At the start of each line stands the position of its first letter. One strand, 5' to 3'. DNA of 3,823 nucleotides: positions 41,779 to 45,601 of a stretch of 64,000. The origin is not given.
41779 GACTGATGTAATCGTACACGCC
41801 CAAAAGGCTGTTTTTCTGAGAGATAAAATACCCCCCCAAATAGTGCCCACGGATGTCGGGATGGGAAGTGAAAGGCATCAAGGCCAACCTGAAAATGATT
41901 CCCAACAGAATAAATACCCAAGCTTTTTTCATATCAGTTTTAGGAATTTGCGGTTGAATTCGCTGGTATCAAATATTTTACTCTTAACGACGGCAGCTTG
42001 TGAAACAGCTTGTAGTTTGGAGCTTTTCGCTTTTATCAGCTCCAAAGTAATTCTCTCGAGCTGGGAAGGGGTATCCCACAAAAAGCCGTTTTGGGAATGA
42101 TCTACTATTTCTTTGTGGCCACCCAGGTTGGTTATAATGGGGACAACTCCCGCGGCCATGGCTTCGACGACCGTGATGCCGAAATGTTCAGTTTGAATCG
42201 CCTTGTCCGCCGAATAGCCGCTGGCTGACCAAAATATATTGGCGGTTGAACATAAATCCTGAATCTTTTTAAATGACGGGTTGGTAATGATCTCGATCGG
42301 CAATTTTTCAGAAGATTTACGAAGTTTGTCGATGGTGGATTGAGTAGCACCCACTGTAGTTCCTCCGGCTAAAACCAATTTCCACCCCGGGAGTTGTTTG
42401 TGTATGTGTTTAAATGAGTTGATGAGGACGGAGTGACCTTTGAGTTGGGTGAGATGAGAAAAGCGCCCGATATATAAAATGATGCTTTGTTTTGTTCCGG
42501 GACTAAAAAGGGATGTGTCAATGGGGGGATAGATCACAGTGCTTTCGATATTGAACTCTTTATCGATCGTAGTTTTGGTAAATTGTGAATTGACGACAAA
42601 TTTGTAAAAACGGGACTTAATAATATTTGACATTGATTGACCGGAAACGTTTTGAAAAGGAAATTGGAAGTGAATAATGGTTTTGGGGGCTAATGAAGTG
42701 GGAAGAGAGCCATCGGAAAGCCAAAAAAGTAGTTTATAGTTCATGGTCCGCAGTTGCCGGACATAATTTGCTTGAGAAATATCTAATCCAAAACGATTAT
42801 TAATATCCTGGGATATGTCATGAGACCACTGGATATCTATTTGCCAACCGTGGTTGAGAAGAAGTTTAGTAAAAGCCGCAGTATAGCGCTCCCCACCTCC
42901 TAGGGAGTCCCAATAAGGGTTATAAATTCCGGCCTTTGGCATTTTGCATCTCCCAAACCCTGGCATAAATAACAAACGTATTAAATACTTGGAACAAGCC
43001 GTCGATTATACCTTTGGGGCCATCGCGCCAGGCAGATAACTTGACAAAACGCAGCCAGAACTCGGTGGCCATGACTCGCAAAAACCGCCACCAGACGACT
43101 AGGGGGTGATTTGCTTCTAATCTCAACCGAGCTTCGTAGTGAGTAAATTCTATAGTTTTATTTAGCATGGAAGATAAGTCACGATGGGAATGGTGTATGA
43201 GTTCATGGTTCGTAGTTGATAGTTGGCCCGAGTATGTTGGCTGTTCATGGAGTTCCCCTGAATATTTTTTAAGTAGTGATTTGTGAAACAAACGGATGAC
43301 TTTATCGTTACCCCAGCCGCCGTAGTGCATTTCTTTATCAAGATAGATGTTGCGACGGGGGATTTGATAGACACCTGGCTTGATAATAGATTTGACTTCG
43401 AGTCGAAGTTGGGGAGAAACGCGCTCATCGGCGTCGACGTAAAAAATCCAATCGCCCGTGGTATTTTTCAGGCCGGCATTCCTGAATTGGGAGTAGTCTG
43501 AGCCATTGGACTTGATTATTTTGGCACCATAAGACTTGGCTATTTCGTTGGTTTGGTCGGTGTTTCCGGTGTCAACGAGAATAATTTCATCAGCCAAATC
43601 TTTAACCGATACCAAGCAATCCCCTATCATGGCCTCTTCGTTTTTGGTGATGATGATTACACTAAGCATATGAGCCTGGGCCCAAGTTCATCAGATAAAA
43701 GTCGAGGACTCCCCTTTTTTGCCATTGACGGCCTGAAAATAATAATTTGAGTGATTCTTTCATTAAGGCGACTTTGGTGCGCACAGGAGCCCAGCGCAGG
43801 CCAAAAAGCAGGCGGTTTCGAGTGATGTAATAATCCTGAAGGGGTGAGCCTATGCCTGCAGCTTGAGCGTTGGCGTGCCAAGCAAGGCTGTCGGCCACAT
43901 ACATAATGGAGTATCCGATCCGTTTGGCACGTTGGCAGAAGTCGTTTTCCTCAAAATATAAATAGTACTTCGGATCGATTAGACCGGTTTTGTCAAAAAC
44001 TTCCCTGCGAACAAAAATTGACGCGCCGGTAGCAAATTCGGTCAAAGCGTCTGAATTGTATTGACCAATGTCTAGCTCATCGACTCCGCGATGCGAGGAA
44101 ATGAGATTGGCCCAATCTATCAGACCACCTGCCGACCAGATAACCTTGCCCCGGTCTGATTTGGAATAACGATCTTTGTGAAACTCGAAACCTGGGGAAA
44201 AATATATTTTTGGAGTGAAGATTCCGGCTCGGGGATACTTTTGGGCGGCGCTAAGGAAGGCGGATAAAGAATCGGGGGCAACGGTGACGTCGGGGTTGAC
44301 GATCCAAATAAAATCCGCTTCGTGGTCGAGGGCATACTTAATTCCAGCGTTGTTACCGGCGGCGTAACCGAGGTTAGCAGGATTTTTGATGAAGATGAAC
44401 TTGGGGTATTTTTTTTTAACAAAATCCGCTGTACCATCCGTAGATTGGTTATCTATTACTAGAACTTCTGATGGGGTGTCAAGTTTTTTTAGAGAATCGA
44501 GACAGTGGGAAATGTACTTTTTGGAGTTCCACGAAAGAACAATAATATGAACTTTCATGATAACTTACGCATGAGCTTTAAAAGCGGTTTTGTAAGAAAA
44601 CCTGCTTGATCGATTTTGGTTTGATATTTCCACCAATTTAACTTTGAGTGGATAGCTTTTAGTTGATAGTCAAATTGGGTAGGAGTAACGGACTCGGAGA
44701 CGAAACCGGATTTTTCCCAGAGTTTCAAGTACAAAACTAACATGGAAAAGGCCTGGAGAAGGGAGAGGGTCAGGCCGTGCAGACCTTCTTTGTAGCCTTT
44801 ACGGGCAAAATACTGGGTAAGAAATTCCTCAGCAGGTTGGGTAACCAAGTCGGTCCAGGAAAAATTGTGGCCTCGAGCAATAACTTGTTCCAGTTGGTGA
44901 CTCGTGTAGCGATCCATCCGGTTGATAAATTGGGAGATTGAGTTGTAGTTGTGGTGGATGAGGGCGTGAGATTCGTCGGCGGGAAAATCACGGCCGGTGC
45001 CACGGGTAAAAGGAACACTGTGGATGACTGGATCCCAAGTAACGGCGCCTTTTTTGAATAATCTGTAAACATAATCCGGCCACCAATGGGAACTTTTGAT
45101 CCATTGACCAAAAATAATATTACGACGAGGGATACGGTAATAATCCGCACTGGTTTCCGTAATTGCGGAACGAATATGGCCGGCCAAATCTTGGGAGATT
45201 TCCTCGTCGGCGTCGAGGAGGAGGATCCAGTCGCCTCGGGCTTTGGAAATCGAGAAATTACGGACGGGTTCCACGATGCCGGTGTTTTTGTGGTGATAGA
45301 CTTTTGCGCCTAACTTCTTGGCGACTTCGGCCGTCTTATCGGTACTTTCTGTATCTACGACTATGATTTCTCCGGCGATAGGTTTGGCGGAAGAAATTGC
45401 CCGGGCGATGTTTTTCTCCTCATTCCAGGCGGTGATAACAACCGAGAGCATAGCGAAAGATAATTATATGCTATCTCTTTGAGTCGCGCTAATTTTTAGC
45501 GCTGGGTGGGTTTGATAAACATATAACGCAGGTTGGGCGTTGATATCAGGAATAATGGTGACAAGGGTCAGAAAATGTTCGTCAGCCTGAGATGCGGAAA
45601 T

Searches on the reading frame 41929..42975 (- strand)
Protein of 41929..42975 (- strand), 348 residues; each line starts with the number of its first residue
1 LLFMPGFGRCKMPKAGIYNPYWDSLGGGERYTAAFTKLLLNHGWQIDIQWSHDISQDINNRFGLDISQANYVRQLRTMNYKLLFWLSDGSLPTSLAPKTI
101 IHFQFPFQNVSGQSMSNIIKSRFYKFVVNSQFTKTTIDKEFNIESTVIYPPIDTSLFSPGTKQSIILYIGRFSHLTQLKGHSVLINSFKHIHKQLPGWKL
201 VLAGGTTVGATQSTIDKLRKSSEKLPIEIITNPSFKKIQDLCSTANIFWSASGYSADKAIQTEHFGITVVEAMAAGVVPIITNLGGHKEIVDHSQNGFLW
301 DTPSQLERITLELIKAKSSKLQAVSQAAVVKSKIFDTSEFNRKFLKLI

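Call 8: search_protein_families(library=pfam, proteins=[window:41929-42975:-], max_evalue=0.001)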
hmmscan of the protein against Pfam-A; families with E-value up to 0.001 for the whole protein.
window:41929-42975:- (348 aa): 2 families
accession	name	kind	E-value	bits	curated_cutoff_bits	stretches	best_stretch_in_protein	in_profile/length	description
PF00534.26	Glycos_transf_1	-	6.9e-24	84.7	26.4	1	161-317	13-156/172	Glycosyl transferases group 1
PF13692.12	Glyco_trans_1_4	-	2.1e-18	67.4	27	1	165-314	3-140/142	Glycosyl transferases group 1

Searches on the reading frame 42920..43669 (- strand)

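Call 8: search_protein_families(library=pfam, proteins=[window:42920-43669:-], max_evalue=0.001)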
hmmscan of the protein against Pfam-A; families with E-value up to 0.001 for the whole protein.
window:42920-43669:- (249 aa): 2 families
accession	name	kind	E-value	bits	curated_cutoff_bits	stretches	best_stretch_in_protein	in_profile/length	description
PF00535.33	Glycos_transf_2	-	5.9e-22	78.8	23.3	1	3-97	1-105/168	Glycosyl transferase family 2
PF13704.12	Glyco_tranf_2_4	-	5.6e-07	30.4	27.5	1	9-82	1-82/98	Glycosyl transferase family 2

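Call 47: search_protein_families(library=ncbifam, proteins=[window:42920-43669:-], max_evalue=1e-8)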
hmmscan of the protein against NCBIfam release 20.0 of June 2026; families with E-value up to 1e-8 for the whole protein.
window:42920-43669:- (249 aa): 5 families
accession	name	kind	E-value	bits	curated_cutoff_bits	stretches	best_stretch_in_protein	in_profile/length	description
TIGR04283.1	glyco_like_mftF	equivalog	6.2e-15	55.4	182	1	2-103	1-104/221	TIGR04283 family arsenosugar biosynthesis glycosyltransferase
TIGR04195.1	S_glycosyl_SunS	equivalog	4.9e-12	45.4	350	1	5-86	62-145/421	SunS family peptide S-glycosyltransferase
NF007482.0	PRK10073.1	equivalog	6.8e-12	45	423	1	2-88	8-102/334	glycosyltransferase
NF010496.0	PRK13915.1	equivalog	2.1e-09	36.9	262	1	2-82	33-127/307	glucosyl-3-phosphoglycerate synthase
TIGR04182.1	glyco_TIGR04182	equivalog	5.2e-09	35.9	325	1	3-87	3-88/293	S-layer glycoprotein N-glycosyltransferase AglJ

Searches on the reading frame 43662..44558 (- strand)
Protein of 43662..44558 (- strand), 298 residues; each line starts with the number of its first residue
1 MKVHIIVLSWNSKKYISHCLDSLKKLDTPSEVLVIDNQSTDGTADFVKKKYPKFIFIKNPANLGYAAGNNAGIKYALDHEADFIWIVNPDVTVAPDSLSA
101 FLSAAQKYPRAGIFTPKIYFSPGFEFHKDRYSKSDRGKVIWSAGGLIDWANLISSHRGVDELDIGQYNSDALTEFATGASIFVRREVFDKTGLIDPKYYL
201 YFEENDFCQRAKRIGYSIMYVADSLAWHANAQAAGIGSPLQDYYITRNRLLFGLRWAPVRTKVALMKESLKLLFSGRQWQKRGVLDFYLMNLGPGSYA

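Call 8: search_protein_families(library=pfam, proteins=[window:43662-44558:-], max_evalue=0.001)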
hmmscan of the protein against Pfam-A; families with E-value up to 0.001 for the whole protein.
window:43662-44558:- (298 aa): 3 families
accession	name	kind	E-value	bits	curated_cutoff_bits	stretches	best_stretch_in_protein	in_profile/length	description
PF00535.33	Glycos_transf_2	-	1.4e-20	74.4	23.3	1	5-146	2-132/168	Glycosyl transferase family 2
PF13641.12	Glyco_tranf_2_3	-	7.1e-13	49.5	27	1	3-232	3-215/230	Glycosyltransferase like family 2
PF10111.15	Glyco_tranf_2_2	-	0.0004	20.4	27.3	1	6-106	4-107/276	Glycosyltransferase like family 2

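Call 47: search_protein_families(library=ncbifam, proteins=[window:43662-44558:-], max_evalue=1e-8)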
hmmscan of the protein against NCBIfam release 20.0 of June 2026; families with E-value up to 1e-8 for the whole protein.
window:43662-44558:- (298 aa): 4 families
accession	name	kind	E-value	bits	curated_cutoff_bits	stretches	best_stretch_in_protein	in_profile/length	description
TIGR01556.1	rhamnosyltran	subfamily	5e-13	48.9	200.55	0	167-266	139-248/281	rhamnosyltransferase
TIGR04283.1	glyco_like_mftF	equivalog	1.4e-12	47.7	182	0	5-118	3-111/221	TIGR04283 family arsenosugar biosynthesis glycosyltransferase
NF041875.1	EPS_EpsD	equivalog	6.2e-09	35.7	370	0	4-107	2-106/325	exopolysaccharide biosynthesis glycosyltransferase EpsD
TIGR03965.1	mycofact_glyco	equivalog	7.2e-09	35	280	0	3-104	76-178/467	mycofactocin biosynthesis glycosyltransferase MftF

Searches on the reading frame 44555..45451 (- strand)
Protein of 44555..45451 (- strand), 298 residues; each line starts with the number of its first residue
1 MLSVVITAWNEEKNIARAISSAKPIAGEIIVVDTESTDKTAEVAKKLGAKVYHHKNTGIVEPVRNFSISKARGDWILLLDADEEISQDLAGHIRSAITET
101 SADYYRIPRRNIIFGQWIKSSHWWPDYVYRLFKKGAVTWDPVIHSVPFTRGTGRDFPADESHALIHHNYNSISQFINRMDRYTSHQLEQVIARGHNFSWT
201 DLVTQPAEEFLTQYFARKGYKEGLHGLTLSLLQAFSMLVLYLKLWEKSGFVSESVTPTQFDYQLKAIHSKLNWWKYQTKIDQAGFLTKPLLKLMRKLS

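Call 8: search_protein_families(library=pfam, proteins=[window:44555-45451:-], max_evalue=0.001)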
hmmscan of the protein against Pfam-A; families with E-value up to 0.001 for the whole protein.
window:44555-45451:- (298 aa): 3 families
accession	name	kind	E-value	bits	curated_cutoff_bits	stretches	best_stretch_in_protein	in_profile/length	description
PF00535.33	Glycos_transf_2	-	1.4e-21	77.6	23.3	1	3-131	1-137/168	Glycosyl transferase family 2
PF10111.15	Glyco_tranf_2_2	-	2.1e-05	24.6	27.3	1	3-96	1-105/276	Glycosyltransferase like family 2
PF13704.12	Glyco_tranf_2_4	-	3e-05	24.9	27.5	1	10-83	2-82/98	Glycosyl transferase family 2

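Call 47: search_protein_families(library=ncbifam, proteins=[window:44555-45451:-], max_evalue=1e-8)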
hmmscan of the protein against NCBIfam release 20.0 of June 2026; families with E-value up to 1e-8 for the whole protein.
window:44555-45451:- (298 aa): 3 families
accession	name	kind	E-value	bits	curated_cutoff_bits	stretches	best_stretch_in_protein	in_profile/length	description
TIGR04283.1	glyco_like_mftF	equivalog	3.4e-16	59.5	182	1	2-103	1-105/221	TIGR04283 family arsenosugar biosynthesis glycosyltransferase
NF010496.0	PRK13915.1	equivalog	1.5e-10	40.7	262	1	2-57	33-94/307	glucosyl-3-phosphoglycerate synthase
TIGR04182.1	glyco_TIGR04182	equivalog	3.9e-09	36.3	325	1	3-103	3-103/293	S-layer glycoprotein N-glycosyltransferase AglJ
